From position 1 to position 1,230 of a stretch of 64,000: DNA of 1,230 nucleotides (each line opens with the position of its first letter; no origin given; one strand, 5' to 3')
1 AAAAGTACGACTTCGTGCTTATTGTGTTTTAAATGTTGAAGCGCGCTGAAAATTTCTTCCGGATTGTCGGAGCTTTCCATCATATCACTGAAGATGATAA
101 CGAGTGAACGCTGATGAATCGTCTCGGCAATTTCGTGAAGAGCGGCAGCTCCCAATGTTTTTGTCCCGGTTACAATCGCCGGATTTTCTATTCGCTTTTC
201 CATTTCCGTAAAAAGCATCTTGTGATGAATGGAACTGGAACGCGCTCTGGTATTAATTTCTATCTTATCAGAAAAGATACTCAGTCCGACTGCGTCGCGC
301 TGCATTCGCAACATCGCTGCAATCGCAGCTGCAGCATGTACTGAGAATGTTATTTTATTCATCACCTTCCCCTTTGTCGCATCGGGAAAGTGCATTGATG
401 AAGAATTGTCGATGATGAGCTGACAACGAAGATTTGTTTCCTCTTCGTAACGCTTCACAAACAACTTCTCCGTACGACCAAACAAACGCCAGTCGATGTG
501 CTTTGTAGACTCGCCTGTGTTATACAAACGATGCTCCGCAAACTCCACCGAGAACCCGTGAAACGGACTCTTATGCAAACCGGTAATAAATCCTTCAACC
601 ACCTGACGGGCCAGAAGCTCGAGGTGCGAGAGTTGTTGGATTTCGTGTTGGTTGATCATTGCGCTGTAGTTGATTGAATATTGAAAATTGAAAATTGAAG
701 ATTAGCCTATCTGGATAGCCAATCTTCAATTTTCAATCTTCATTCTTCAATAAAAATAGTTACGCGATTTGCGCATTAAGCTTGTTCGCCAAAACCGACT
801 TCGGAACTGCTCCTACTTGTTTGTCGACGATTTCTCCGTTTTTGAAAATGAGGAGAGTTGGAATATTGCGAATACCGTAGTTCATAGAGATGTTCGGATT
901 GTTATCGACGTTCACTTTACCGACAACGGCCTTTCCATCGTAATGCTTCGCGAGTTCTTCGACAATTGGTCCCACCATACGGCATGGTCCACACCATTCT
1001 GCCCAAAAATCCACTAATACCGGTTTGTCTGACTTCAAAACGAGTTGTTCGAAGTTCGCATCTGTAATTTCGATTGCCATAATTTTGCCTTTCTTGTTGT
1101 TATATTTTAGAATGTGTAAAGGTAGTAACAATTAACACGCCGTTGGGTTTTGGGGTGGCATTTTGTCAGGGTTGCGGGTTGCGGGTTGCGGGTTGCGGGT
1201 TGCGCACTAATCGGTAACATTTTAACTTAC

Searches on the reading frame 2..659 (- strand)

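Call 80: search_protein_families(library=pfam, proteins=[window:2-659:-], max_evalue=0.00001)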
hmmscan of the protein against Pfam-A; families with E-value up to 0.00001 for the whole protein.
window:2-659:- (219 aa): 1 family
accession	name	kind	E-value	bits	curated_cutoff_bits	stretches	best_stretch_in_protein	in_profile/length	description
PF01882.25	DUF58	-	8.1e-25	87.7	23.4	1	42-218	1-164/216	Protein of unknown function DUF58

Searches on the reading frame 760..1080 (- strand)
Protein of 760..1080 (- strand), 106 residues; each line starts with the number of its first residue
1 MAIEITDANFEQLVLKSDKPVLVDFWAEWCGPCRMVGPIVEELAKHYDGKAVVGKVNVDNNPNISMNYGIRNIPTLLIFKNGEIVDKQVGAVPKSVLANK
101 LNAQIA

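Call 11: find_encoding_contigs(protein=window:760-1080:-, flank=3000, max_places=6)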
Protein window:760-1080:- (106 aa): no gene with exactly this product is on record in the collection.

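Call 63: find_homologous_proteins(query=window:760-1080:-, max_evalue=1e-45)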
Query window:760-1080:- (106 aa): 4873 proteins with E <= 1e-45 among 8000 candidates; the best 120 are listed.
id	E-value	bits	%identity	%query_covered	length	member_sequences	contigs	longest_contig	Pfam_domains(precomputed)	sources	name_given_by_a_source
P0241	4.2e-62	225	97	99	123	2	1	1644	PF04756.20,PF00085.27,PF08534.17,PF13905.13,PF13098.14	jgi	jgi:thioredoxin 1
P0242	3.5e-61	222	93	99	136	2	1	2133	PF00085.27,PF08534.17,PF13905.13,PF13098.14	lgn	-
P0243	1.7e-60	219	93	100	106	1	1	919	PF00085.27,PF08534.17,PF13905.13,PF13098.14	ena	-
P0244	2.6e-60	219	92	100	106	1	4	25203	PF00085.27,PF08534.17,PF13905.13,PF13098.14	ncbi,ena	-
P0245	3.3e-60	218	92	100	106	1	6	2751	PF00085.27,PF13905.13,PF13098.14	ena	-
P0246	4.4e-60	218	92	99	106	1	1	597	PF00085.27,PF13905.13,PF13098.14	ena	-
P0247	5.9e-60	218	91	100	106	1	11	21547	PF00085.27,PF13905.13,PF13098.14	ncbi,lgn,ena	ncbi:MAG: thioredoxin [Bacteroidia bacterium]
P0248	6.2e-60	218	93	99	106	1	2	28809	PF00085.27,PF13905.13,PF13098.14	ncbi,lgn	-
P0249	6.3e-60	218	91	100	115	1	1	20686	PF00085.27,PF08534.17,PF13905.13,PF13098.14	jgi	jgi:thioredoxin 1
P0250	7.1e-60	217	93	99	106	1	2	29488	PF00085.27,PF08534.17,PF13905.13,PF13098.14,PF00578.28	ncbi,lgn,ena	-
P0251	8.3e-60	217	92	100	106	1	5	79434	PF00085.27,PF08534.17,PF13905.13,PF13098.14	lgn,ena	-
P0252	1.8e-59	216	93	100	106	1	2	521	PF00085.27,PF08534.17,PF13905.13,PF13098.14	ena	-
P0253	2.0e-59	216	91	100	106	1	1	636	PF13192.13,PF00085.27,PF08534.17,PF13905.13,PF13098.14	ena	-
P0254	2.2e-59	216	90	100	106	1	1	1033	PF00085.27,PF13905.13,PF13098.14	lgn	-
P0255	2.3e-59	216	91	100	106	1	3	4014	PF04756.20,PF00085.27,PF08534.17,PF13905.13,PF13098.14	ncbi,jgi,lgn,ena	-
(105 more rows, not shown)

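Call 64: find_encoding_contigs(protein=P0241, flank=3000, max_places=4)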
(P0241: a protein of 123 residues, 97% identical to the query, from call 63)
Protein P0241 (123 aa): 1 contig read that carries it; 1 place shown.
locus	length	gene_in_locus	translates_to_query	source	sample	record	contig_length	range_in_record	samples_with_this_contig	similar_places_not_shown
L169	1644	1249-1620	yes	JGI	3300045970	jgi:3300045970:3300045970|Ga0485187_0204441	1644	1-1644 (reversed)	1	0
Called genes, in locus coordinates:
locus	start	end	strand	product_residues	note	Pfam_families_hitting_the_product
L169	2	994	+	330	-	?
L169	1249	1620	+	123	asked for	PF04756:OST3_OST6 (weak), PF08534:Redoxin (faint), PF00085:Thioredoxin, PF13098:Thioredoxin_2, PF13905:Thioredoxin_8 (faint)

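Call 65: find_encoding_contigs(protein=P0242, flank=3000, max_places=4)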
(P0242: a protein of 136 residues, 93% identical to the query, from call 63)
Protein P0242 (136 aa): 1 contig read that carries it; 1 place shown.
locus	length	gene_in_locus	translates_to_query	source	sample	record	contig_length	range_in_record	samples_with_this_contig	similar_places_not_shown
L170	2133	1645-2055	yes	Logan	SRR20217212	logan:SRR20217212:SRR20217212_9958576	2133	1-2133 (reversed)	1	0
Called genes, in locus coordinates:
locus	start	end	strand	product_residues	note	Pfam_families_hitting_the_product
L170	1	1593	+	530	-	?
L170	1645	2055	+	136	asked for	PF08534:Redoxin (faint), PF00085:Thioredoxin, PF13098:Thioredoxin_2, PF13905:Thioredoxin_8 (faint)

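Call 80: search_protein_families(library=pfam, proteins=[window:760-1080:-], max_evalue=0.00001)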
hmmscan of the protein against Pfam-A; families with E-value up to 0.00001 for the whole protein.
window:760-1080:- (106 aa): 4 families
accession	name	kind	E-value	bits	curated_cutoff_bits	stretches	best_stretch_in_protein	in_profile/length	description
PF00085.26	Thioredoxin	-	3e-33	114.4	23.5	1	3-102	3-102/103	Thioredoxin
PF13098.12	Thioredoxin_2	-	2e-08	34.9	27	1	16-100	3-103/104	Thioredoxin-like domain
PF13905.12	Thioredoxin_8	-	4.3e-07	30.6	27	0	19-52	2-35/94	Thioredoxin-like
PF08534.16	Redoxin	-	7e-06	26.3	26.6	0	18-63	28-75/148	Redoxin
